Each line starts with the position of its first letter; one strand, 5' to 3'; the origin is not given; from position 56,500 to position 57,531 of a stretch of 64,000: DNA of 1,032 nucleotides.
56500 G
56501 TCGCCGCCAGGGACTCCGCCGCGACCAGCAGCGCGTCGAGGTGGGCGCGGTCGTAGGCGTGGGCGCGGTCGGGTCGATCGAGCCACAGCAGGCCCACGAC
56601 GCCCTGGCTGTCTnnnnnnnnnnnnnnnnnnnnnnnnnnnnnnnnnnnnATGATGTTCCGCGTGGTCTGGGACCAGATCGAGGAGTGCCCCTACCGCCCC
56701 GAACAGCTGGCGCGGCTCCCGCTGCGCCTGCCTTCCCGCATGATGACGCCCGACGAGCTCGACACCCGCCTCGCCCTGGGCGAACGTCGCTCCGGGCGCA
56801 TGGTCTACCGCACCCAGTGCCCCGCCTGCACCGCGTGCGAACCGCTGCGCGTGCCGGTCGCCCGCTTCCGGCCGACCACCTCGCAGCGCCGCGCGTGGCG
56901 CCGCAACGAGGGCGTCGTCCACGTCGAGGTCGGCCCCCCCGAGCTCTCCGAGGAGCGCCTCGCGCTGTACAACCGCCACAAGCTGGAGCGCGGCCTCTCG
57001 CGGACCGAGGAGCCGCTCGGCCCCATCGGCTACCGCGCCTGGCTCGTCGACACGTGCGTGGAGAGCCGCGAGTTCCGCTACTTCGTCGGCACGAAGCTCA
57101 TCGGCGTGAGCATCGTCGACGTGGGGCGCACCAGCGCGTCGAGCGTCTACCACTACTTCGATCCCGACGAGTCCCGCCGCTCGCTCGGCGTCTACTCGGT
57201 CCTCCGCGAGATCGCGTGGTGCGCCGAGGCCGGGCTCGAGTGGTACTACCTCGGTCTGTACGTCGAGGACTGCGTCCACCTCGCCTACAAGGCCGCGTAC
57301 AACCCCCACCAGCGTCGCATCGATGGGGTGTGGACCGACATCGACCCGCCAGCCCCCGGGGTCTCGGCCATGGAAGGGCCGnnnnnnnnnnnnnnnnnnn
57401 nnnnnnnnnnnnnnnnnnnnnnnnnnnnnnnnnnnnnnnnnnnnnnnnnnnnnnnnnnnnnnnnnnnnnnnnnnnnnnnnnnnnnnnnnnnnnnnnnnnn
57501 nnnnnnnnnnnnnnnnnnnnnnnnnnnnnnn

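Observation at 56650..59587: bpt - FtsH-like AAA+ (protease domain replaced) - M50 protease operon: possible N-degron-linked split membrane protease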

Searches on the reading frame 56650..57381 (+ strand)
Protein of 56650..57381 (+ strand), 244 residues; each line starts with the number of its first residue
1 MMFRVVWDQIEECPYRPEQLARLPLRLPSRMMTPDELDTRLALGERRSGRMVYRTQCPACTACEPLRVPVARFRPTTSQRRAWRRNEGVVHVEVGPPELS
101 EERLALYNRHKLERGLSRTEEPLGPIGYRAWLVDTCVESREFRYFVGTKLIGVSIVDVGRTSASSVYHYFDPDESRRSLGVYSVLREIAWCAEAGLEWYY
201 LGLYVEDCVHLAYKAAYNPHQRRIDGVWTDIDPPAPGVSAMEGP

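Call 5: search_protein_families(library=pfam, proteins=[window:56650-57381:+], max_evalue=0.01)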
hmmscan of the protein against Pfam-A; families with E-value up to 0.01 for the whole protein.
window:56650-57381:+ (244 aa): 3 families
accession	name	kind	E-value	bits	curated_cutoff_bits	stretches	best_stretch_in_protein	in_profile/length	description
PF04377.21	ATE_C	-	1e-31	110.5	25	1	102-222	1-120/122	Arginine-tRNA-protein transferase, C terminus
PF04376.19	ATE_N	-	1.9e-16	60.5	27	1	12-81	2-72/72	Arginine-tRNA-protein transferase, N terminus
PF13480.13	Acetyltransf_6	-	8.6e-05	23.2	22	1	80-205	8-138/143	Acetyltransferase (GNAT) domain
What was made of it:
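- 56650..57384 (+): bpt/ATE-family aminoacyl-tRNA-protein transferase, 244 aa. It is adjacent here but is not part of the conserved module. PF04376 and PF04377 (call 5).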

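Call 6: search_protein_families(library=ncbifam, proteins=[window:56650-57381:+], max_evalue=0.01)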
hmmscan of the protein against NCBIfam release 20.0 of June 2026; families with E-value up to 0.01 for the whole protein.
window:56650-57381:+ (244 aa): 7 families
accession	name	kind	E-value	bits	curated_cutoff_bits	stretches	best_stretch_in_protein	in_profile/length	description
NF002346.0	PRK01305.2-3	equivalog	7.3e-82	274.5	170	1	4-231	19-245/247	arginyltransferase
NF002341.0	PRK01305.1-1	equivalog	1.1e-54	185.7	252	1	10-232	20-241/247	arginyltransferase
NF002344.0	PRK01305.2-1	equivalog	5.2e-44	150.7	252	1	11-221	11-222/241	arginyltransferase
NF002345.0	PRK01305.2-2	equivalog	4.6e-43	147.9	246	1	9-229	12-229/230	arginyltransferase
NF002342.0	PRK01305.1-3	equivalog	2.2e-42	145.3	205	1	9-231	17-238/239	arginyltransferase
NF002343.0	PRK01305.1-4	equivalog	4.8e-37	127.6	267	1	12-233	19-246/256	arginyltransferase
NF002347.0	PRK01305.2-4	equivalog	7.4e-35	120.9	358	1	9-228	14-230/236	arginyltransferase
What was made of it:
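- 56650..57384 (+): NF002346 scores 274.5 bits, above the 170 cutoff (call 6).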

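Call 12: search_protein_families(library=padloc, proteins=[window:56650-57381:+], max_evalue=0.01)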
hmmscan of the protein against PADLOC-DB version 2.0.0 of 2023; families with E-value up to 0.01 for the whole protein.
window:56650-57381:+ (244 aa): 0 families
